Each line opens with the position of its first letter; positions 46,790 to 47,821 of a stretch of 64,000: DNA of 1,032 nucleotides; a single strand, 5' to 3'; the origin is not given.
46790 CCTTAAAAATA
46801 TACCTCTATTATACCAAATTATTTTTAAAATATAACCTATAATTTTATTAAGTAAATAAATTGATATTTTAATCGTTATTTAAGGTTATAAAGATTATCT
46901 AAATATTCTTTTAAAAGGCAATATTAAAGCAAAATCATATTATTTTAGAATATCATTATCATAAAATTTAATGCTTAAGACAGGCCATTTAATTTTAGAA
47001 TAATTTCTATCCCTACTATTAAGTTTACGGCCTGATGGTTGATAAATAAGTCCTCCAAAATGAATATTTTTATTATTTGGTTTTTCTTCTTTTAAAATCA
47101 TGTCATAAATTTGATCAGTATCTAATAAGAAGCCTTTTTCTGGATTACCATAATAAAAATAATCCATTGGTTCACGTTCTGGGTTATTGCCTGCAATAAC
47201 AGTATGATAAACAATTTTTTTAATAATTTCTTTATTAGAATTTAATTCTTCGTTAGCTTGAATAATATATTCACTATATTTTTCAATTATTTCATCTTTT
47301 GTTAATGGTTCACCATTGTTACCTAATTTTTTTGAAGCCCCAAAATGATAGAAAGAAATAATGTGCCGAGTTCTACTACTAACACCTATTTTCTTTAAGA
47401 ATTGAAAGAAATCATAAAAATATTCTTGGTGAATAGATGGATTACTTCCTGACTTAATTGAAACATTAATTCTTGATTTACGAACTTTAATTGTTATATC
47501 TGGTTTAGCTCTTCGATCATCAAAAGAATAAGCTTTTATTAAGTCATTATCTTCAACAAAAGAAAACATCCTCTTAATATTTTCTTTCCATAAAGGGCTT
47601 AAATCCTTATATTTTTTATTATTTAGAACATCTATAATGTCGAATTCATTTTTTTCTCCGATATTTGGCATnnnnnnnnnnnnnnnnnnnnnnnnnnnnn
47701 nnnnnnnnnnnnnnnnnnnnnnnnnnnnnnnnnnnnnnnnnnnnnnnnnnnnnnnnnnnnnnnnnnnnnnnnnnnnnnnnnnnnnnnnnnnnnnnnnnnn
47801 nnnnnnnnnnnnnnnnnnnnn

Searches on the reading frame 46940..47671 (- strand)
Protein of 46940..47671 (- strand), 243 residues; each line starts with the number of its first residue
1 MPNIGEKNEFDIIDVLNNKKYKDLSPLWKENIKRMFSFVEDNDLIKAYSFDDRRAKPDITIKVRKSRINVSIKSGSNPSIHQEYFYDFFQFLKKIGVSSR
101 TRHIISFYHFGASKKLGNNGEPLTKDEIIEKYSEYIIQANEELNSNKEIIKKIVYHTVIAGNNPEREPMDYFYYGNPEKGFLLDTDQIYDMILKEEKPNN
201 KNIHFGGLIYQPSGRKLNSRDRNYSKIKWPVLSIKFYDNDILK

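Call 9: search_protein_families(library=pfam, proteins=[window:46940-47671:-], max_evalue=0.01)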
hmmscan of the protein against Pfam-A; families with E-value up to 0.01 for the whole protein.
window:46940-47671:- (243 aa): 0 families

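Call 10: find_encoding_contigs(protein=window:46940-47671:-, flank=6000, max_places=10)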
Protein window:46940-47671:- (243 aa): 3 contigs read that carry it; 3 places shown.
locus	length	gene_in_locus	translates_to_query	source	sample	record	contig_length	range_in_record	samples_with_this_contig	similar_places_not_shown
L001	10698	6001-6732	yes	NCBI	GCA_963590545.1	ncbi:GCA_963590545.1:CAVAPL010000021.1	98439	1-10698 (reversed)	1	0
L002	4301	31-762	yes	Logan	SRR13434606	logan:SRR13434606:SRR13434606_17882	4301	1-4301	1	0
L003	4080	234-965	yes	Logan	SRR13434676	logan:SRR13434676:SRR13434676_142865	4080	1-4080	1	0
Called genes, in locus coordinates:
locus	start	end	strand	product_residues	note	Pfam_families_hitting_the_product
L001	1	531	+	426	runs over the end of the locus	-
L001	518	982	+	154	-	PF04073:tRNA_edit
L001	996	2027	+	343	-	PF05343:Peptidase_M42, PF01546:Peptidase_M20 (faint)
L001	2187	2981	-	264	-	PF03215:Rad17 (faint), PF00005:ABC_tran, PF02463:SMC_N (weak), PF13304:AAA_21 (faint)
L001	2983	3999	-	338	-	PF01032:FecCD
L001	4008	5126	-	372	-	PF01497:Peripla_BP_2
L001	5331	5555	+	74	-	PF00550:PP-binding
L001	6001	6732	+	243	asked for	-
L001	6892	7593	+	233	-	PF01048:PNP_UDP_1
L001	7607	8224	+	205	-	-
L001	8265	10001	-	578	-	-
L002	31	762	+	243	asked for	-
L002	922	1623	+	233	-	PF01048:PNP_UDP_1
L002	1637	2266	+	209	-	-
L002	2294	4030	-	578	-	-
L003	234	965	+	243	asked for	-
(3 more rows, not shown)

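Call 28: find_homologous_proteins(query=window:46940-47671:-, max_evalue=0.00001)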
Query window:46940-47671:- (243 aa): 25 proteins with E <= 0.00001 among 560 candidates.
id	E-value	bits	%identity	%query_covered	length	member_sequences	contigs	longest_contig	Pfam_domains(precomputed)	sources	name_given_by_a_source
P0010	4.4e-155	533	98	100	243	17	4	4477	-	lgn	-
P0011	4.6e-125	434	76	100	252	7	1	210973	-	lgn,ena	-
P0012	9.2e-87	309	59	97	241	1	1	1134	-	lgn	-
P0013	2.4e-85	304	58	99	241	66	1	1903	-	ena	-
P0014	1.3e-83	299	57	97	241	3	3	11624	-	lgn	-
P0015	1.9e-78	282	55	99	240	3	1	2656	-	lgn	-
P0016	2.4e-75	272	53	99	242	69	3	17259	-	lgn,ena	-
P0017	8.8e-74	266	53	99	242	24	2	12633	-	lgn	-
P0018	1.3e-69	253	46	99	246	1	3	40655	-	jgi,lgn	jgi:hypothetical protein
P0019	3.4e-69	251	59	79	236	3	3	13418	-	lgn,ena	-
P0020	1.8e-66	242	47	98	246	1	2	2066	-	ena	-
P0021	1.2e-64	237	48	97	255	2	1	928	-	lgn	-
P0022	6.8e-52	195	42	98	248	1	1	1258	-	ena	-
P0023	2.1e-50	190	42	98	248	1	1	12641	-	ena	-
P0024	3.1e-50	189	43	98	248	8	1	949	-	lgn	-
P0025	7.8e-50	188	43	98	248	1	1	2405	-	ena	-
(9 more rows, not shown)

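Call 29: find_encoding_contigs(protein=P0011, flank=3000, max_places=2)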
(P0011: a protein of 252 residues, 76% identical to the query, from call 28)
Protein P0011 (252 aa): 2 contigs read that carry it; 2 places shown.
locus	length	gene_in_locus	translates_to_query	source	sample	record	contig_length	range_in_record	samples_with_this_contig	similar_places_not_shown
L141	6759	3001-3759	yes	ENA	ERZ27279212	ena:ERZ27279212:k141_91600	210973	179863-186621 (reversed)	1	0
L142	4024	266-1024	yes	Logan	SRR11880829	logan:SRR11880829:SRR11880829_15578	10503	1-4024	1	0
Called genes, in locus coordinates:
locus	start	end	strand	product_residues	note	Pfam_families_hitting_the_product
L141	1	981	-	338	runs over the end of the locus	PF01032:FecCD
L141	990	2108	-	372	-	PF01497:Peripla_BP_2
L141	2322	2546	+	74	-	PF00550:PP-binding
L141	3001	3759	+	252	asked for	-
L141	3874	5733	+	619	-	PF01966:HD (weak)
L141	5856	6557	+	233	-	PF01048:PNP_UDP_1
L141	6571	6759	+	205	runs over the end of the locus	-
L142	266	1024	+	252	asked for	-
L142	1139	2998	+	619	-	PF01966:HD (weak)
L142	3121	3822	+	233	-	PF01048:PNP_UDP_1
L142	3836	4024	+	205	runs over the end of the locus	-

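Call 30: find_encoding_contigs(protein=P0014, flank=3000, max_places=2)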
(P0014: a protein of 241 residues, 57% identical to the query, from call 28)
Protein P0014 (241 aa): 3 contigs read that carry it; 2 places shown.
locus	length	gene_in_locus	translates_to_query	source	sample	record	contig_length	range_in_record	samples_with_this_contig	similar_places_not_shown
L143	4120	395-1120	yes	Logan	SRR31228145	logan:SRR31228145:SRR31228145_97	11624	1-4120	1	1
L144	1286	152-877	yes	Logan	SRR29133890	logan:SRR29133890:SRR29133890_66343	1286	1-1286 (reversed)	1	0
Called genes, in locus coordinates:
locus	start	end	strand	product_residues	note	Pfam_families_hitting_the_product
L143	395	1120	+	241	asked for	-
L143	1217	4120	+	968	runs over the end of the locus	PF01869:BcrAD_BadFG, PF09989:DUF2229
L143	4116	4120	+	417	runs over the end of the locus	PF09989:DUF2229 (faint)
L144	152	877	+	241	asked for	-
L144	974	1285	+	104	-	?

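Call 31: find_encoding_contigs(protein=P0016, flank=3000, max_places=2)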
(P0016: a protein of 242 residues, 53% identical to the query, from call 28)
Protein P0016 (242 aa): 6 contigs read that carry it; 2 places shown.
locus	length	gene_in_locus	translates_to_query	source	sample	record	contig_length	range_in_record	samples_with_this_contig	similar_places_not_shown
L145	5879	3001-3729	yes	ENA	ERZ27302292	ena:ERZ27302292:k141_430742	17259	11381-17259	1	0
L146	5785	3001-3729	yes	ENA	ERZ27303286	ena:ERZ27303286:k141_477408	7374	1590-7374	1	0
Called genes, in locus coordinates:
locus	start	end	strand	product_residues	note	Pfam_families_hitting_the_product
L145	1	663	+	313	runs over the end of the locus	-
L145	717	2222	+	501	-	PF02446:Glyco_hydro_77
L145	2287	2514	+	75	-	PF00550:PP-binding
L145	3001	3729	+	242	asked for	-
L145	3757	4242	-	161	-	-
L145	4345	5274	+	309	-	PF00254:FKBP_C, PF05698:Trigger_C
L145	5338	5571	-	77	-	-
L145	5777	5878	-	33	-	?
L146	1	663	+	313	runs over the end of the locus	-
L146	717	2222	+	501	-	PF02446:Glyco_hydro_77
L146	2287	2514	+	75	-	PF00550:PP-binding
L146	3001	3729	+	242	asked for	-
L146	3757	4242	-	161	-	-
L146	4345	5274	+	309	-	PF00254:FKBP_C, PF05698:Trigger_C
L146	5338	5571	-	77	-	-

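Call 32: find_encoding_contigs(protein=P0018, flank=3000, max_places=2)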
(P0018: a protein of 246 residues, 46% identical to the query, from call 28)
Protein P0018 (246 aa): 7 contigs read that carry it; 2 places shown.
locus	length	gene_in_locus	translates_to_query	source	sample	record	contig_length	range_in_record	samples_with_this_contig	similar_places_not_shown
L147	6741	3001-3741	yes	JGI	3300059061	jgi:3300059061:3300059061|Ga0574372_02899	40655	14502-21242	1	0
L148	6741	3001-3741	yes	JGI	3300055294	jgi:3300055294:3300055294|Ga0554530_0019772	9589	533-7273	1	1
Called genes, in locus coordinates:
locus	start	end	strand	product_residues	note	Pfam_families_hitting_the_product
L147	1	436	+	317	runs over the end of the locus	PF00437:T2SSE, PF20720:nSTAND3 (weak)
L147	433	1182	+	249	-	-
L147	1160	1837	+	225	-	-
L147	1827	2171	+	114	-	-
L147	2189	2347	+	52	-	-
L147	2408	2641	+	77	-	PF00550:PP-binding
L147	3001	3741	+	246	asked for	-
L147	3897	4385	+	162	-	PF00583:Acetyltransf_1, PF13673:Acetyltransf_10, PF13508:Acetyltransf_7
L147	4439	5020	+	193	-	PF18978:DUF5714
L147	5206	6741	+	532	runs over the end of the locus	PF00199:Catalase, PF06628:Catalase-rel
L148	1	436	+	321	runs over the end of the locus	?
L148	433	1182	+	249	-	-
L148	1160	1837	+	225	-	-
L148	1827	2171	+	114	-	-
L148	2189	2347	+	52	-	-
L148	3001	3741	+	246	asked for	-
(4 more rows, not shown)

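Call 38: find_encoding_contigs(protein=P0019, flank=2500, max_places=3)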
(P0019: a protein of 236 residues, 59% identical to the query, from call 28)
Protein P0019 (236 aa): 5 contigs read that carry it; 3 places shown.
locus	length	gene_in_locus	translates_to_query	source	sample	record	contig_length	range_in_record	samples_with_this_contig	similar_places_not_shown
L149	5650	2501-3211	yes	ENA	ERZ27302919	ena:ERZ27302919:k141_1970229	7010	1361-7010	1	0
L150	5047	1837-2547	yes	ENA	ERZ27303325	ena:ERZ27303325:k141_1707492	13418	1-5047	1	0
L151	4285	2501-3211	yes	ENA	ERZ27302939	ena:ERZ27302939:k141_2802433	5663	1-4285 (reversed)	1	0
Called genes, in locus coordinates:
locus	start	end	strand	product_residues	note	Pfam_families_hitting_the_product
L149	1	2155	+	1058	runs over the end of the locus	PF00580:UvrD-helicase, PF13245:AAA_19, PF13604:AAA_30 (faint), PF01443:Viral_helicase1 (faint), PF13538:UvrD_C_2 (faint), PF00580:UvrD-helicase, PF13361:UvrD_C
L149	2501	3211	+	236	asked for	-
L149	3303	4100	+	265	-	PF00756:Esterase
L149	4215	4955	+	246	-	PF00756:Esterase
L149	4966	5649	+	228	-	?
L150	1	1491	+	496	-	?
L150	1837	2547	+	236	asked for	-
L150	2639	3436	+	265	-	PF00756:Esterase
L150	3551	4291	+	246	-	PF00756:Esterase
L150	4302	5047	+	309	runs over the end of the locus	PF03547:Mem_trans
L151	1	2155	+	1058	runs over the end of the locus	PF00580:UvrD-helicase, PF13245:AAA_19, PF13604:AAA_30 (faint), PF01443:Viral_helicase1 (faint), PF13538:UvrD_C_2 (faint), PF00580:UvrD-helicase, PF13361:UvrD_C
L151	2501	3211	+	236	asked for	-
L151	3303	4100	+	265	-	PF00756:Esterase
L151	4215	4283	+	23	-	?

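Call 39: find_encoding_contigs(protein=P0017, flank=2500, max_places=3)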
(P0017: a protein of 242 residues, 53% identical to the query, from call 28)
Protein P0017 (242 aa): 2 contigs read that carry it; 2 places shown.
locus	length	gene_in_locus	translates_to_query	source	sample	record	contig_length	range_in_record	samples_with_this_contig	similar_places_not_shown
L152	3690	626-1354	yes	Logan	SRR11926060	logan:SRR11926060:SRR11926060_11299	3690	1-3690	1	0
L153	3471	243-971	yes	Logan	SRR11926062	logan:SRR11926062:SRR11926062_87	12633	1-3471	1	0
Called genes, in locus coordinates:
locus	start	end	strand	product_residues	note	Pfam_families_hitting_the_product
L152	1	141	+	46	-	?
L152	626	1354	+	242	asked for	-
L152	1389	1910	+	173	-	PF07670:Gate (weak)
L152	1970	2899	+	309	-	PF00254:FKBP_C, PF05698:Trigger_C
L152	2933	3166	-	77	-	-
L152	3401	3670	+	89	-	PF00072:Response_reg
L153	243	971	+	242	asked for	-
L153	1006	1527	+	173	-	PF07670:Gate (weak)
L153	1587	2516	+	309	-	PF00254:FKBP_C, PF05698:Trigger_C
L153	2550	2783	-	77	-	-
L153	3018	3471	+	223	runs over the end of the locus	PF00072:Response_reg, PF00486:Trans_reg_C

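Call 40: find_encoding_contigs(protein=P0023, flank=2500, max_places=3)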
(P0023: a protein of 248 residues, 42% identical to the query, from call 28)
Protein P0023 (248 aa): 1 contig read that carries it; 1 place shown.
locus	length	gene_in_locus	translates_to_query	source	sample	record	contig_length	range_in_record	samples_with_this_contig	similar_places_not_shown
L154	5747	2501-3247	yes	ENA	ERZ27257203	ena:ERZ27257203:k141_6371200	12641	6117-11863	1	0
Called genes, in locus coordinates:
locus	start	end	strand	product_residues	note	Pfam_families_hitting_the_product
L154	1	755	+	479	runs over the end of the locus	PF04932:Wzy_C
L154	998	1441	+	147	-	PF00572:Ribosomal_L13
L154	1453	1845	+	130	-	PF00380:Ribosomal_S9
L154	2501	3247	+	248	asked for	-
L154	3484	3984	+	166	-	PF03167:UDG (weak)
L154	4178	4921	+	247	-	PF04434:SWIM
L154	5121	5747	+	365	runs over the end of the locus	PF13476:AAA_23 (weak), PF02463:SMC_N (faint), PF13304:AAA_21 (weak)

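Call 43: search_protein_families(library=ncbifam, proteins=[window:46940-47671:-], max_evalue=1)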
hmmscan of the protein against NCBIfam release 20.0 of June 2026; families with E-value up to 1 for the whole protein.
window:46940-47671:- (243 aa): 0 families

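Call 44: search_solved_structures(query=window:46940-47671:-, max_evalue=10)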
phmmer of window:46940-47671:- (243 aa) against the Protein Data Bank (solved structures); distinct sequences matched with E-value up to 10: 0.

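Call 45: search_protein_families(library=padloc, proteins=[window:46940-47671:-], max_evalue=1)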
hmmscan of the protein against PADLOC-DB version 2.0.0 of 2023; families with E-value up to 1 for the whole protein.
window:46940-47671:- (243 aa): 2 families
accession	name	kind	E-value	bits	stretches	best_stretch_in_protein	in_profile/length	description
PDLC03402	REase_II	-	2.5e-06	24.6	1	5-201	12-210/527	Type II restriction enzyme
PDLC04449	PDC-M14B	-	0.12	9.9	1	29-110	31-110/267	-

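Call 55: search_solved_structures(query=A1, max_evalue=10)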
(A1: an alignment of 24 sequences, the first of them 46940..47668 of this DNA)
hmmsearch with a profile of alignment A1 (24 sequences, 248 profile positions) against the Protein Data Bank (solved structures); distinct sequences matched with E-value up to 10: 4.
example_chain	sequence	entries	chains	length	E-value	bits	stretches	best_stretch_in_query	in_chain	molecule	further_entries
1or4_A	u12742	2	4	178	0.027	17.1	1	9-49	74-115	Heme-based aerotactic transducer hemAT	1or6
1zpu_A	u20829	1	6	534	0.5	12.9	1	176-220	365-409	Iron transport multicopper oxidase FET3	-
8b6h_EA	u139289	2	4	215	0.9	12.1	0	17-56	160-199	COXTT12,Transmembrane protein,Transmembrane protein | COXTT12,Transmembrane protein,Transmembrane protein,Transmembrane protein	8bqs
7w5z_L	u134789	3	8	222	3.5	10.2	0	17-56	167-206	Cytochrome c oxidase subunit TT12 | Ubiquinol-cytochrome c reductase complex ubiquinone-binding protein QP-C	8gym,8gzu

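Call 60: predict_structure(alignment_id=A1)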
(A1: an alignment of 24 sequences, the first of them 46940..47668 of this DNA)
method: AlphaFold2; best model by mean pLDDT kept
length: 242 residues; sequences in the alignment: 24
mean_pLDDT: 90.9   pTM: 0.87
mean pLDDT of the five models: 90.9, 90.8, 90.2, 89.8, 89.7
residues with pLDDT >= 90: 180; 70-90: 48; 50-70: 10; < 50: 4
segments of 3 or more residues with pLDDT < 50: 240-242
pLDDT, mean of each block of 10 residues (from residue 1): 82 97 97 98 95 86 96 89 96 98 95 70 91 97 96 95 89 92 96 93 97 88 94 67 40
secondary structure, 60 per line:
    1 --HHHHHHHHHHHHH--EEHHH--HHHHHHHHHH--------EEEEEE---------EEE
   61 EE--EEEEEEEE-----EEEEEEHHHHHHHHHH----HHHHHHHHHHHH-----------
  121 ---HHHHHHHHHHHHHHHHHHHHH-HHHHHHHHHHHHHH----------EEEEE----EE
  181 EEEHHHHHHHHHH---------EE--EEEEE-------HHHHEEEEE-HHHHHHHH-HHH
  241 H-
elements in order: H3-15 H25-34 E43-48 E58-62 E65-72 E78-83 H84-93 H98-109 H124-144 H146-159 E170-174 E179-183 H184-193 E207-211 H219-222 E223-227 H229-236 H238-241

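Call 63: fold_search(model_id=the predicted structure, library=pdb)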
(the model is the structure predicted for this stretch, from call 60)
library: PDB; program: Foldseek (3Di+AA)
matches with E <= 10: 191; with E <= 0.001: 3
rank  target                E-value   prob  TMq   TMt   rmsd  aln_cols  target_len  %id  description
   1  2fkc_A                4.3e-10  1.00  0.65  0.64   4.4       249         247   14  Crystal Form I of Pre-Reactive Complex of Restriction Endonuclease HinP1I with Cognate DNA and Calcium Ion (released 2006-02-21)
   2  1ynm                  5.4e-07  1.00  0.66  0.67   4.2       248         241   13  Crystal structure of restriction endonuclease HinP1I (released 2005-05-03)
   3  1sa3_A                2.0e-05  1.00  0.59  0.55   5.5       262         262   17  An asymmetric complex of restriction endonuclease MspI on its palindromic DNA recognition site (released 2004-09-07)
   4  1rzn_B                1.7e-01  0.21  0.22  0.32  11.8       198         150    8  Crystal Structure of Penicillin-binding protein-related factor A from Bacillus Subtilis. (released 2004-11-30)
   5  1gef_D                2.1e-01  0.18  0.13  0.25   9.5        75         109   15  Crystal structure of the archaeal holliday junction resolvase HJC (released 2001-03-21)
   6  2wiz_B                2.7e-01  0.23  0.18  0.33  12.3       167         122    8  Crystal structures of Holliday junction resolvases from Archaeoglobus fulgidus bound to DNA substrate (released 2009-05-26)
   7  2wcw_D                2.9e-01  0.20  0.20  0.36  13.3       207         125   12  1.6A resolution structure of Archaeoglobus fulgidus Hjc, a Holliday junction resolvase from an archaeal hyperthermophi (released 2009-03-24)
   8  1rzn_A                2.9e-01  0.15  0.21  0.32  11.9       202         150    7  Crystal Structure of Penicillin-binding protein-related factor A from Bacillus Subtilis. (released 2004-11-30)
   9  1gef_A                3.5e-01  0.15  0.14  0.24   8.8        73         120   14  Crystal structure of the archaeal holliday junction resolvase HJC (released 2001-03-21)
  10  2fco_B                3.5e-01  0.15  0.21  0.30  11.5       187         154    9  Crystal Structure of Bacillus stearothermophilus PrfA-Holliday Junction Resolvase (released 2006-11-21)
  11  2wiw_B                3.5e-01  0.12  0.19  0.33  13.7       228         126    8  Crystal structures of Holliday junction resolvases from Archaeoglobus fulgidus bound to DNA substrate (released 2009-05-26)
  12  1gef_E                4.8e-01  0.14  0.14  0.25   8.8        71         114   14  Crystal structure of the archaeal holliday junction resolvase HJC (released 2001-03-21)
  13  2wcw_C                4.8e-01  0.08  0.16  0.28  14.1       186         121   10  1.6A resolution structure of Archaeoglobus fulgidus Hjc, a Holliday junction resolvase from an archaeal hyperthermophi (released 2009-03-24)
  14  2wcw_A                5.1e-01  0.12  0.13  0.23   9.4        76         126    9  1.6A resolution structure of Archaeoglobus fulgidus Hjc, a Holliday junction resolvase from an archaeal hyperthermophi (released 2009-03-24)
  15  1zp7_B                5.1e-01  0.12  0.19  0.28  12.6       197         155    6  The structure of Bacillus subtilis RecU Holliday junction resolvase and its role in substrate selection and sequence s (released 2005-09-20)
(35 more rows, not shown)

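Call 85: find_encoding_contigs(protein=P0025, flank=2500, max_places=4)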
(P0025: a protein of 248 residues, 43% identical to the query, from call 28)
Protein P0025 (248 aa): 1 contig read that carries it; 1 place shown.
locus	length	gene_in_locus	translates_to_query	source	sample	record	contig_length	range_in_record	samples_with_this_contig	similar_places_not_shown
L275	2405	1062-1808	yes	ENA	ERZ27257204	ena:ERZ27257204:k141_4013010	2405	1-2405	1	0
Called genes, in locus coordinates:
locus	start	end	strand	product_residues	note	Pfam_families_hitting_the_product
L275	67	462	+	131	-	PF00380:Ribosomal_S9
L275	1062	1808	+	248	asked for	-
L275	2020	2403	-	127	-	?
